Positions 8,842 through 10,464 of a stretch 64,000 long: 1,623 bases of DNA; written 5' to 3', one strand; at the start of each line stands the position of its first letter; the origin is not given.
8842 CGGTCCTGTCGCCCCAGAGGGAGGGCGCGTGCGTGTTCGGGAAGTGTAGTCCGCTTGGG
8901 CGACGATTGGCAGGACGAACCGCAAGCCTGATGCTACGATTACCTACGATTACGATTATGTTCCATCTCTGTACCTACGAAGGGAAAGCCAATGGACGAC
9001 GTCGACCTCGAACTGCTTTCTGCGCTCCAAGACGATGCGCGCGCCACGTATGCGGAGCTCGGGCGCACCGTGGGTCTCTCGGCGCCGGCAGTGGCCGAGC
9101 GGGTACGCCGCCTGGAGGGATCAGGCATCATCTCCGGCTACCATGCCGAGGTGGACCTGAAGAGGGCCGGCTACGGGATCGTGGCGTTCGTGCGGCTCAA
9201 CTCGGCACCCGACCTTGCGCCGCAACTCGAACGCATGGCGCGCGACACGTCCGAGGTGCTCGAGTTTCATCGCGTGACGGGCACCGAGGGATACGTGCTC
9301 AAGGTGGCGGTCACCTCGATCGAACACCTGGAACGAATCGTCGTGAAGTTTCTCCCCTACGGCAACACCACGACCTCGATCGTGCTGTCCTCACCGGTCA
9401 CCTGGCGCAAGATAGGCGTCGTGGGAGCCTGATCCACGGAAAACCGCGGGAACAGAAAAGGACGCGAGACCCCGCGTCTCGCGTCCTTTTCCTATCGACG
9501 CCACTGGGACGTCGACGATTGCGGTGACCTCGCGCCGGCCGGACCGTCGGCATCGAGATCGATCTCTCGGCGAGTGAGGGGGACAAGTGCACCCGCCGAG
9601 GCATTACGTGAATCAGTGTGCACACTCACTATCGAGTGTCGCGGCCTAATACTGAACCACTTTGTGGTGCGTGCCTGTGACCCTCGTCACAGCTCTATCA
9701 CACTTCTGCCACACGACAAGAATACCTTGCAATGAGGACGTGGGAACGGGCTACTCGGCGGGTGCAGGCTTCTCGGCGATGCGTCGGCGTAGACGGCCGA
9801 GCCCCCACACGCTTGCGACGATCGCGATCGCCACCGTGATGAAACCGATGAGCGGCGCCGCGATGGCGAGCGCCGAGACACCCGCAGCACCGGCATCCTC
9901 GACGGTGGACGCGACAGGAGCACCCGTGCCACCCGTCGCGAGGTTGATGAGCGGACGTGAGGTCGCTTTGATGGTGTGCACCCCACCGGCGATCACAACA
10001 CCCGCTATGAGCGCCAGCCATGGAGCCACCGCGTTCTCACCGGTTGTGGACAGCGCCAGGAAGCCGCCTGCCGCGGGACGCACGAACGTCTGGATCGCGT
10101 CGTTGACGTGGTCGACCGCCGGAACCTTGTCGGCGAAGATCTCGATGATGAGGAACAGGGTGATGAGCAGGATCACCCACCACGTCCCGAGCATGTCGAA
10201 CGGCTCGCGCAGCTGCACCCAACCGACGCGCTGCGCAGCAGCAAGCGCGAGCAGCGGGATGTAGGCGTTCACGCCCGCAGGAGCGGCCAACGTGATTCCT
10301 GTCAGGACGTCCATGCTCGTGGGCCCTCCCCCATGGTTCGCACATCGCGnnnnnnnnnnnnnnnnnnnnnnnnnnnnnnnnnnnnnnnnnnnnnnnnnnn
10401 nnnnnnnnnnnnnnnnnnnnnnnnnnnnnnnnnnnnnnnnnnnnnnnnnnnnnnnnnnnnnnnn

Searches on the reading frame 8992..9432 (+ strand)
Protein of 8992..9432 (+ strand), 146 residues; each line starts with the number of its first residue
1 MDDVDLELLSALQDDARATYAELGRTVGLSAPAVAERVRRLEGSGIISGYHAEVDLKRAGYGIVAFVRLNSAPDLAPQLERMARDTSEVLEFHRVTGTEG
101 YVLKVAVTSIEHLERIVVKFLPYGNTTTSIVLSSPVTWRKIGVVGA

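Call 43: search_protein_families(library=pfam, proteins=[window:8992-9432:+], max_evalue=0.00001)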
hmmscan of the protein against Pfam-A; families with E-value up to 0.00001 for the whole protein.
window:8992-9432:+ (146 aa): 3 families
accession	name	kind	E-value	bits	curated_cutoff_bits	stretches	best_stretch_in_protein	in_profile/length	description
PF13404.12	HTH_AsnC-type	-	5.2e-18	65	27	1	1-42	1-42/42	AsnC-type helix-turn-helix domain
PF13412.12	HTH_24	-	1.6e-14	53.6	21.9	1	1-47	1-47/48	Winged helix-turn-helix DNA-binding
PF01037.27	AsnC_trans_reg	-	6.3e-12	45.7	25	1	76-133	11-72/73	Lrp/AsnC ligand binding domain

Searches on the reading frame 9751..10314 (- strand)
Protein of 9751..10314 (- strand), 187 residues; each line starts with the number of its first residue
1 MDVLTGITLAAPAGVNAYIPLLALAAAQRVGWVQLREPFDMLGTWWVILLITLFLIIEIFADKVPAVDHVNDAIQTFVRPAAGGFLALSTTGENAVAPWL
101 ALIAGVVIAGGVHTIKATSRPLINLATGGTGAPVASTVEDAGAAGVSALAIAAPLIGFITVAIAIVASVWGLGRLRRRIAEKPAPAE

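Call 43: search_protein_families(library=pfam, proteins=[window:9751-10314:-], max_evalue=0.00001)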
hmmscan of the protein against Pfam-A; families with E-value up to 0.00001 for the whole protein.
window:9751-10314:- (187 aa): 1 family
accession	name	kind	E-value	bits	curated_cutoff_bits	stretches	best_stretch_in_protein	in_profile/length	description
PF13548.11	DUF4126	-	1.3e-50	172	27.5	1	3-172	1-173/175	Domain of unknown function (DUF4126)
